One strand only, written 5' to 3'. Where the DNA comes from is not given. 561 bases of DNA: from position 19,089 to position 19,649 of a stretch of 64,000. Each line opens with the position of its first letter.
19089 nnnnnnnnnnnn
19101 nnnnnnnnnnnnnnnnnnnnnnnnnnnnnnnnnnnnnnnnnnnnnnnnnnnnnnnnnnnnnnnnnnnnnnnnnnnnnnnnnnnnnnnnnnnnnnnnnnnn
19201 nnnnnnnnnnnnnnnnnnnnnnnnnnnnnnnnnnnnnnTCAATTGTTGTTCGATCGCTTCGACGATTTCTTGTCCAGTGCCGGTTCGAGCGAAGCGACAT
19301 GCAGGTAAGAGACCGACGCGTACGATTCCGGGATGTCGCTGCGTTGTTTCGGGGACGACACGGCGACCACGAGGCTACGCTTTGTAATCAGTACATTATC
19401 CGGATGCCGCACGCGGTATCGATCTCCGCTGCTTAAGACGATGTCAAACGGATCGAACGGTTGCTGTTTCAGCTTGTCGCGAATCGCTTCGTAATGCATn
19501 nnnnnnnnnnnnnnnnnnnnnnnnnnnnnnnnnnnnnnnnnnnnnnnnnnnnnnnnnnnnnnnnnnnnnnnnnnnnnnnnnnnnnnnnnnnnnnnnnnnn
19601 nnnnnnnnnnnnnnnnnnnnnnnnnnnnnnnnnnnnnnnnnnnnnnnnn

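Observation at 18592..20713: Four-gene operon clpP2 - VOC/glyoxalase - 86-aa protein - clpP1 with overlapping stop/start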

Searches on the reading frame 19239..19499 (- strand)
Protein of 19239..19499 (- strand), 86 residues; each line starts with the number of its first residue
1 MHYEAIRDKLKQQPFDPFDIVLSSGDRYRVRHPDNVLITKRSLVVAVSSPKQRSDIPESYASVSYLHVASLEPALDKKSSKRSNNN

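Call 4: search_protein_families(library=pfam, proteins=[window:19239-19499:-], max_evalue=0.1)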
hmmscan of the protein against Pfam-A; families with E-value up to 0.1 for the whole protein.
window:19239-19499:- (86 aa): 0 families

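Call 6: search_protein_families(library=ncbifam, proteins=[window:19239-19499:-], max_evalue=0.1)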
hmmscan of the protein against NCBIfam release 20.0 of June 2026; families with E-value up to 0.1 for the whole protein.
window:19239-19499:- (86 aa): 0 families

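Call 7: find_homologous_proteins(query=window:19239-19499:-, max_evalue=0.001)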
Query window:19239-19499:- (86 aa): 1 proteins with E <= 0.001 among 1 candidates.
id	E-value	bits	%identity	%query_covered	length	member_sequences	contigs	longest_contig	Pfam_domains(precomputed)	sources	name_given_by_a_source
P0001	2.8e-48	179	100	100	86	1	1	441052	-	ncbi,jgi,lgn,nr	ncbi:MAG TPA: hypothetical protein VGN72_18770 [Tepidisphaeraceae bacterium]|jgi:hypothetical protei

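Call 9: find_encoding_contigs(protein=P0001, flank=10000, max_places=6)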
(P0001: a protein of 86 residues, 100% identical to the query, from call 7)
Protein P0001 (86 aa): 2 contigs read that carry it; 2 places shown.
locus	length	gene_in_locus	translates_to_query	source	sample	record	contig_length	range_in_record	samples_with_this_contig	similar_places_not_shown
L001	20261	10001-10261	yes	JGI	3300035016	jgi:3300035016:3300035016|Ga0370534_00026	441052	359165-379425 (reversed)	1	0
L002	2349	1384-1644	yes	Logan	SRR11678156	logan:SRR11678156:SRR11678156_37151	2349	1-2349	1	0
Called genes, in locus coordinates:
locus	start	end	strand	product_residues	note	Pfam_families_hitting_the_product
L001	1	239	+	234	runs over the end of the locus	PF09997:DUF2238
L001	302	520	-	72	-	PF16277:DUF4926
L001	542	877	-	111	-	PF21814:DUF6883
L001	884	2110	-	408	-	PF00764:Arginosuc_synth, PF20979:Arginosuc_syn_C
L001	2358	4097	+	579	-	PF06826:Asp-Al_Ex, PF02080:TrkA_C, PF06826:Asp-Al_Ex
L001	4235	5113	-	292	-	PF00069:Pkinase, PF07714:PK_Tyr_Ser-Thr, PF03109:ABC1 (weak)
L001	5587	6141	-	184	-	PF01510:Amidase_2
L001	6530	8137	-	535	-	PF00682:HMGL-like, PF22617:HCS_D2, PF08502:LeuA_dimer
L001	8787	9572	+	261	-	PF00574:CLP_protease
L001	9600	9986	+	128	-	PF00903:Glyoxalase, PF13669:Glyoxalase_4 (weak), PF18029:Glyoxalase_6 (weak)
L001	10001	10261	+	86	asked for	-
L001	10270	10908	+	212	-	PF00574:CLP_protease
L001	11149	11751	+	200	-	-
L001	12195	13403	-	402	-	PF01966:HD, PF13487:HD_5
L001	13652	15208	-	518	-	PF01487:DHquinase_I, PF08501:Shikimate_dh_N, PF01488:Shikimate_DH, PF03446:NAD_binding_2 (weak), PF18317:SDH_C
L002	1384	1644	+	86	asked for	-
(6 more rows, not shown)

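Call 13: search_protein_representatives(protein=window:19239-19499:-)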
Query: 86 residues. Proteins with E-value up to 0.001 (for the whole library): 499; up to 1e-10: 14; up to 1e-30: 0. The best 150 are listed.
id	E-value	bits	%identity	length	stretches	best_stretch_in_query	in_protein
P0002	7.4e-20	86.8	53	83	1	1-79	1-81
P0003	7.2e-17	77.3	38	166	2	5-74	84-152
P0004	8.7e-17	77.0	37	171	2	4-75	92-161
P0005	1.7e-16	76.1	44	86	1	5-85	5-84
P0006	1.3e-15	73.3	45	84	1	2-79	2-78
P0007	1.7e-15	72.9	40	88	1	1-78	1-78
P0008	9.1e-15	70.6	42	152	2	4-50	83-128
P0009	1.1e-14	70.3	44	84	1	1-83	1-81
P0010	2.2e-13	66.2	38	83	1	1-82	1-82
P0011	3.2e-12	62.5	48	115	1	3-84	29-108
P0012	3.6e-12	62.4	51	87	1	4-74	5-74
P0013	4.3e-12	62.1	41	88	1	1-85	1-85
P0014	5.3e-12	61.8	32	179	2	6-72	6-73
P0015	6.5e-11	58.4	46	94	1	3-74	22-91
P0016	1.9e-10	56.9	41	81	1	2-74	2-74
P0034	6.8e-09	52.0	39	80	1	3-79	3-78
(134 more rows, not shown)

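Call 15: search_protein_families(library=pfam, alignment_id=A1, max_evalue=1)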
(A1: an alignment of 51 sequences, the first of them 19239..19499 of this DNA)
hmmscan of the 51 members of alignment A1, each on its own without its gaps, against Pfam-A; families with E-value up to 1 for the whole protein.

A. member 1, window:19239-19499:- (86 aa): 0 families

B. families by the number of members that match (of 51 scanned): 9 families
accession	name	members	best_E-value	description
PF22617.1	HCS_D2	1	0.011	Homocitrate synthase post-HMGL domain-like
PF24201.1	DUF7426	1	0.085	Domain of unknown function (DUF7426)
PF23682.1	ORF28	1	0.087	ORF28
PF08696.17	Dna2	1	0.091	DNA replication factor Dna2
PF08375.16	Rpn3_C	1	0.096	Proteasome regulatory subunit C-terminal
PF24117.1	DUF7391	1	0.12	Family of unknown function (DUF7391)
PF10184.16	DUF2358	1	0.13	Uncharacterized conserved protein (DUF2358)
PF03622.19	IBV_3B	1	0.21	IBV 3B protein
PF18191.6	PnpCD_PnpD_N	1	0.27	Hydroquinone 1,2-dioxygenase large subunit N-terminal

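Call 16: search_solved_structures(query=A1, max_evalue=10)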
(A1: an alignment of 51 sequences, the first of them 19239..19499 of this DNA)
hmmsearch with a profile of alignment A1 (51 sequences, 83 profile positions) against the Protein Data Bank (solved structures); distinct sequences matched with E-value up to 10: 3.
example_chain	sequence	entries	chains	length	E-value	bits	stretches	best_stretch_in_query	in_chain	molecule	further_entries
9zem_A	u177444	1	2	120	0.25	14.6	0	35-74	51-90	HeliScrew4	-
2hwv_A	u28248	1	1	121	0.28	14.5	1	2-35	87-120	DNA-binding response regulator VicR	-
2d1v_A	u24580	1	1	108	0.95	12.8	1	2-35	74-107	Transcriptional regulatory protein yycF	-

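Call 17: search_protein_families(library=padloc, alignment_id=A1, max_evalue=1)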
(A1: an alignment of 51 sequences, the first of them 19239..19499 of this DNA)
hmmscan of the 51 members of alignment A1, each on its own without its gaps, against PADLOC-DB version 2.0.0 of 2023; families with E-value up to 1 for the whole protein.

A. member 1, window:19239-19499:- (86 aa): 0 families

B. families by the number of members that match (of 51 scanned): 2 families
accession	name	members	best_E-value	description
PDLC04314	PDC-M02B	1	0.033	-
PDLC03192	Specificity_I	1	0.061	Type I specificity subunit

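Call 27: find_homologous_proteins(query=A1, max_evalue=0.00001)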
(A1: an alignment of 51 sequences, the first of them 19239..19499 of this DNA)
Query A1 (51 sequences) (86 aa, profile of the alignment): 440 proteins with E <= 0.00001 among 798 candidates; the best 120 are listed.
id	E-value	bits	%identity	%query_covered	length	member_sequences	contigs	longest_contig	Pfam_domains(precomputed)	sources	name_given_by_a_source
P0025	6.3e-38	146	36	85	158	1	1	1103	-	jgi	jgi:hypothetical protein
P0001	1.8e-28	116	100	100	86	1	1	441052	-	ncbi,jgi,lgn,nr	ncbi:MAG TPA: hypothetical protein VGN72_18770 [Tepidisphaeraceae bacterium]|jgi:hypothetical protei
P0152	1.1e-27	114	41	85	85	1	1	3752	-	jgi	jgi:hypothetical protein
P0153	1.3e-27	113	38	99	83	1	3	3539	-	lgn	-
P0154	2.0e-27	113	38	85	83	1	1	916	-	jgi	jgi:hypothetical protein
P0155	2.3e-27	113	42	85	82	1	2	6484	-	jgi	jgi:hypothetical protein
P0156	2.7e-27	112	40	85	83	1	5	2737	-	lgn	-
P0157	3.6e-27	112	44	85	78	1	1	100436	-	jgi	jgi:hypothetical protein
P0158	4.6e-27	112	41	85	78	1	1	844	-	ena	-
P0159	7.4e-27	111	39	95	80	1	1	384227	-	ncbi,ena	-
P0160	7.9e-27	111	40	85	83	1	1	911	-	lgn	-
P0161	8.1e-27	111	42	85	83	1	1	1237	-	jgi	jgi:hypothetical protein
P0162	8.9e-27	111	34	85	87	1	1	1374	-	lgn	-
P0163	8.9e-27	111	41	85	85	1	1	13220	-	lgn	-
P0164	1.1e-26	110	38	93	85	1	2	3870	-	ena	-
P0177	3.0e-26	109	40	85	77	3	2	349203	-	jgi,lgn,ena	-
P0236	5.9e-25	105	64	97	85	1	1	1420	-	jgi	jgi:hypothetical protein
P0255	1.1e-24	104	49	86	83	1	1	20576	-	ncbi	-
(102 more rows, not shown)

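Call 28: find_encoding_contigs(protein=P0236, flank=3000, max_places=3)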
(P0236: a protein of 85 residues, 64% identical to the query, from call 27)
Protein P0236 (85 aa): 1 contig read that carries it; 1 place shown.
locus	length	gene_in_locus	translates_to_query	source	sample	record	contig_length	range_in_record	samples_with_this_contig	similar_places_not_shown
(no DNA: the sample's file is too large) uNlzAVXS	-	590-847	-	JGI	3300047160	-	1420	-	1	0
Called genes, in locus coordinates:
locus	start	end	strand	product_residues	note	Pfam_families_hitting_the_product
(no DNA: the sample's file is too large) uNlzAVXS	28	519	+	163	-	PF00574:CLP_protease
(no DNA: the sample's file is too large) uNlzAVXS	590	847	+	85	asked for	-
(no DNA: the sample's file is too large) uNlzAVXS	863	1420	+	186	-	?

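Call 29: find_encoding_contigs(protein=P0255, flank=3000, max_places=3)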
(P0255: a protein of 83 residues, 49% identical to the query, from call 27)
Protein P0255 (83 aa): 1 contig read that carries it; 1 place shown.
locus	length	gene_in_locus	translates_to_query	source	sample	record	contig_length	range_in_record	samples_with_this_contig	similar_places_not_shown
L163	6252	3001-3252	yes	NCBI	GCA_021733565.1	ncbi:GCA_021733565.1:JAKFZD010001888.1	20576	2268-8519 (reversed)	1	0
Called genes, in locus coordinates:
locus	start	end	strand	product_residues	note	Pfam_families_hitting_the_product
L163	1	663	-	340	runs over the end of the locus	PF01479:S4, PF00849:PseudoU_synth_2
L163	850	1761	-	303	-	-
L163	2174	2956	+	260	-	-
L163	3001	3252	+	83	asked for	-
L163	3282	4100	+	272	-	PF01149:Fapy_DNA_glyco, PF06831:H2TH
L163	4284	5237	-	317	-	PF00583:Acetyltransf_1 (faint)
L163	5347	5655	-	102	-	PF00355:Rieske, PF13806:Rieske_2, PF22543:Rieske_4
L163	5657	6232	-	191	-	-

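Call 30: find_encoding_contigs(protein=P0159, flank=3000, max_places=3)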
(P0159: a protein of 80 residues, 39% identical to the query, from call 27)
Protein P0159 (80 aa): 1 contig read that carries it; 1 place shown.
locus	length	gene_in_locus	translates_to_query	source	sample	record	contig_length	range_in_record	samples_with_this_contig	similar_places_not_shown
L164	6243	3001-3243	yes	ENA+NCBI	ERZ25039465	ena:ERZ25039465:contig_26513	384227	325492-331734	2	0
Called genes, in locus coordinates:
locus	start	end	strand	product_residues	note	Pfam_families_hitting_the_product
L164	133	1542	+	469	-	PF01590:GAF, PF13185:GAF_2, PF13492:GAF_3, PF07228:SpoIIE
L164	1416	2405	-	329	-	PF00487:FA_desaturase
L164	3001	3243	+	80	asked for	-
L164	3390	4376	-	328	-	PF16483:Glyco_hydro_64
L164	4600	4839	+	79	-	-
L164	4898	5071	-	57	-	-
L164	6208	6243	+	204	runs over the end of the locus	-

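Call 31: find_encoding_contigs(protein=P0177, flank=3000, max_places=3)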
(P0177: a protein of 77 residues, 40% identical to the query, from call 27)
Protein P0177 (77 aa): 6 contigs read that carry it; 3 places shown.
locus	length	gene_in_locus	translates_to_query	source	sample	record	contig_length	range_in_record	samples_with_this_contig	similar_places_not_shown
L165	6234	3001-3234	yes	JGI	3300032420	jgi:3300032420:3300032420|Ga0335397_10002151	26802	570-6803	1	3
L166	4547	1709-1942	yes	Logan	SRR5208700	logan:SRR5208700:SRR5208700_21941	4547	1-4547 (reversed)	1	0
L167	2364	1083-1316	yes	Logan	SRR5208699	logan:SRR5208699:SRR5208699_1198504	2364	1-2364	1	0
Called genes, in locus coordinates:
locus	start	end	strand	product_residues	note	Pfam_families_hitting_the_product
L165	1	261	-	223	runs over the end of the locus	PF04450:BSP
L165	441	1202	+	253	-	PF00106:adh_short, PF13561:adh_short_C2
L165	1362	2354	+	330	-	PF00005:ABC_tran, PF08352:oligo_HPY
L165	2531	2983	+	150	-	-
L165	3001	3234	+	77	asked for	-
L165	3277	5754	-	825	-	PF21461:HL_N-beta (faint), PF07583:PSCyt2, PF07587:PSD1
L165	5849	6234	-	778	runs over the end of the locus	PF04151:PPC (faint)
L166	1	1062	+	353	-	?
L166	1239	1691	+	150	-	-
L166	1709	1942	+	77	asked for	-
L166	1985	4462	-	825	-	PF21461:HL_N-beta (faint), PF07583:PSCyt2, PF07587:PSD1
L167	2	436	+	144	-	?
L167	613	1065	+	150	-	-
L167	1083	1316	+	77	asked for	-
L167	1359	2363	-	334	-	?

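Call 43: predict_structure(alignment_id=A3)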
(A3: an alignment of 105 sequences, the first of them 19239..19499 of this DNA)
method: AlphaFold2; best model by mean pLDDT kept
length: 86 residues; sequences in the alignment: 105
mean_pLDDT: 84.5   pTM: 0.70
mean pLDDT of the five models: 84.5, 83.5, 82.4, 81.4, 80.5
residues with pLDDT >= 90: 57; 70-90: 14; 50-70: 9; < 50: 6
segments of 3 or more residues with pLDDT < 50: 79-83
pLDDT, mean of each block of 10 residues (from residue 1): 88 92 94 92 88 78 94 71 49
secondary structure, 60 per line:
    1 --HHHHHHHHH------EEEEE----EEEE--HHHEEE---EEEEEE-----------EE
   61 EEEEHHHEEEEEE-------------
elements in order: H3-11 E18-22 E27-30 E36-38 E42-47 E59-64 E68-73

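Call 50: find_encoding_contigs(protein=P0005, flank=2500, max_places=2)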
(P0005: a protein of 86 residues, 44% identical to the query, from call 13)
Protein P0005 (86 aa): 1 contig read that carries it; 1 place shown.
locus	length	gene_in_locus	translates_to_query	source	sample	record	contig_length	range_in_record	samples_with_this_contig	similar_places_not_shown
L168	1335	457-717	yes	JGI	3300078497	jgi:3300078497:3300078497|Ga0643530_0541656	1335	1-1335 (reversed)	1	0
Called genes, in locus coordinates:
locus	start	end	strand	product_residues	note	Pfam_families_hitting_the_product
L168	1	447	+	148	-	?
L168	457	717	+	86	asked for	-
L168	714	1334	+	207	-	?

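Call 51: find_encoding_contigs(protein=P0007, flank=2500, max_places=2)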
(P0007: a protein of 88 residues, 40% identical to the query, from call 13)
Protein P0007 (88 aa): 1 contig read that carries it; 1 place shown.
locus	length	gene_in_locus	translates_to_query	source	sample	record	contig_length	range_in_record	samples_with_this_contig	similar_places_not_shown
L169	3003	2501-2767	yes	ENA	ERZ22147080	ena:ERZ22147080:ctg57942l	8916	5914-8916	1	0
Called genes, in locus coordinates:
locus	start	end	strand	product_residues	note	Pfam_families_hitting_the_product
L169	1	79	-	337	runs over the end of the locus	PF02463:SMC_N (faint), PF11398:DUF2813 (faint), PF13304:AAA_21, PF13175:AAA_15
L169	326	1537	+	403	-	PF01937:ARMT1-like_dom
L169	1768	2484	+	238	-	PF00574:CLP_protease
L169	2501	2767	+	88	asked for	-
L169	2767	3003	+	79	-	?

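Call 52: find_encoding_contigs(protein=P0009, flank=2500, max_places=2)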
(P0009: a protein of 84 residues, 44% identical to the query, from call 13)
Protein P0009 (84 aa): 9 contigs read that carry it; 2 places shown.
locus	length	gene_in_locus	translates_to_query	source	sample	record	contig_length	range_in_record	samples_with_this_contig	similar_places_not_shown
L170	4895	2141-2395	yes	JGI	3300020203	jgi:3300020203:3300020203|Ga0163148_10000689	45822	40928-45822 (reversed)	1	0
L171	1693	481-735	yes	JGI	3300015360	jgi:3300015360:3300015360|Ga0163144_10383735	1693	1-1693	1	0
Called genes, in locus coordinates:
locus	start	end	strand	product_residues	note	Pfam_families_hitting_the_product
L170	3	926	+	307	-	?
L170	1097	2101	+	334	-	PF22612:GH113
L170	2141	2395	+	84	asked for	-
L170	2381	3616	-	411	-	PF00383:dCMP_cyt_deam_1, PF01872:RibD_C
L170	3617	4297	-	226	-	PF01252:Peptidase_A8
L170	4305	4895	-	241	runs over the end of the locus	PF01258:zf-dskA_traR (weak)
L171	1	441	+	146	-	?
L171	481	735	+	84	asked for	-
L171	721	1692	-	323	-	PF01872:RibD_C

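Call 58: find_encoding_contigs(protein=P0006, flank=2500, max_places=2)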
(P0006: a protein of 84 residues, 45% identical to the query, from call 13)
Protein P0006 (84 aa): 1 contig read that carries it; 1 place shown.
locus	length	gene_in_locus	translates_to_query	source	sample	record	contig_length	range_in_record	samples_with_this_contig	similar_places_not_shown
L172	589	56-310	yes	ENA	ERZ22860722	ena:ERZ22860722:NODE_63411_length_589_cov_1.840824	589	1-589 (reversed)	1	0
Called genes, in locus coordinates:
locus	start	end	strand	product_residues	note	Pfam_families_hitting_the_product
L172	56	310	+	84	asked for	-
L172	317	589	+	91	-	?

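Call 59: find_encoding_contigs(protein=P0010, flank=2500, max_places=2)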
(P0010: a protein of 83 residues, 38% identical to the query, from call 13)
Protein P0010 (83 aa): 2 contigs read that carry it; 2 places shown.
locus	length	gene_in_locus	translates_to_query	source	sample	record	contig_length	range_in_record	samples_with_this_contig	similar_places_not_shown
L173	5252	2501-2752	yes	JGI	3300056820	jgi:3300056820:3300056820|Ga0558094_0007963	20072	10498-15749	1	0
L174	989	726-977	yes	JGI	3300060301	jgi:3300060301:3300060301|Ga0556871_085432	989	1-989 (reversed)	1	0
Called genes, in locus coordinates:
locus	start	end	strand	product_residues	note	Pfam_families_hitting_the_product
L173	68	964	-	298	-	-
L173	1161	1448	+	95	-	-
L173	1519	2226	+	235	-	PF00574:CLP_protease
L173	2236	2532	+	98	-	-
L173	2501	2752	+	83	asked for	-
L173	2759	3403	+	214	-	PF00574:CLP_protease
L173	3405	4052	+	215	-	-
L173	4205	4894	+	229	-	PF13183:Fer4_8 (faint), PF13187:Fer4_9 (faint), PF13237:Fer4_10 (faint), PF14697:Fer4_21 (faint), PF00037:Fer4 (faint), PF12797:Fer4_2 (faint), PF12837:Fer4_6 (faint), PF12838:Fer4_7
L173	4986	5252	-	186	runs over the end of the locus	-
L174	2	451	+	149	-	?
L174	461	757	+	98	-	-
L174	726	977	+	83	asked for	-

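Call 60: find_encoding_contigs(protein=P0034, flank=2500, max_places=2)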
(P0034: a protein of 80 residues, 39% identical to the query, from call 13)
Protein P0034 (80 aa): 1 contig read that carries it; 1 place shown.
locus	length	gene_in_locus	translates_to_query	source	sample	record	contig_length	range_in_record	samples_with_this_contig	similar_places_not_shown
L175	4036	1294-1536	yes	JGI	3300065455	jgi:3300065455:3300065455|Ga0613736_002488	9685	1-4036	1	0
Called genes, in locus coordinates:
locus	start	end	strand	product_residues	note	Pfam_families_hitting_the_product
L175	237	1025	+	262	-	PF00574:CLP_protease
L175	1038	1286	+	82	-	-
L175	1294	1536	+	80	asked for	-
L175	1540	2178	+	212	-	PF00574:CLP_protease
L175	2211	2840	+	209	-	-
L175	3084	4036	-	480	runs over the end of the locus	PF00072:Response_reg, PF00158:Sigma54_activat, PF13191:AAA_16 (weak), PF14532:Sigma54_activ_2, PF00004:AAA (weak), PF07728:AAA_5, PF25601:AAA_lid_14, PF02954:HTH_8, +1 more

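Call 62: find_encoding_contigs(protein=P0003, flank=2500, max_places=3)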
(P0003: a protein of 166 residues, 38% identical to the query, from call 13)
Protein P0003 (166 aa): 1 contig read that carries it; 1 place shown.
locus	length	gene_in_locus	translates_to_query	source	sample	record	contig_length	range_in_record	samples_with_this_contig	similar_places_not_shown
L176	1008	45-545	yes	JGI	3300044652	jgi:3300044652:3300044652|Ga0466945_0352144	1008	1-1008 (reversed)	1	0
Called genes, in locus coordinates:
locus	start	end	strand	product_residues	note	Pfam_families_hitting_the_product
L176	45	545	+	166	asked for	-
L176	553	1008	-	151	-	?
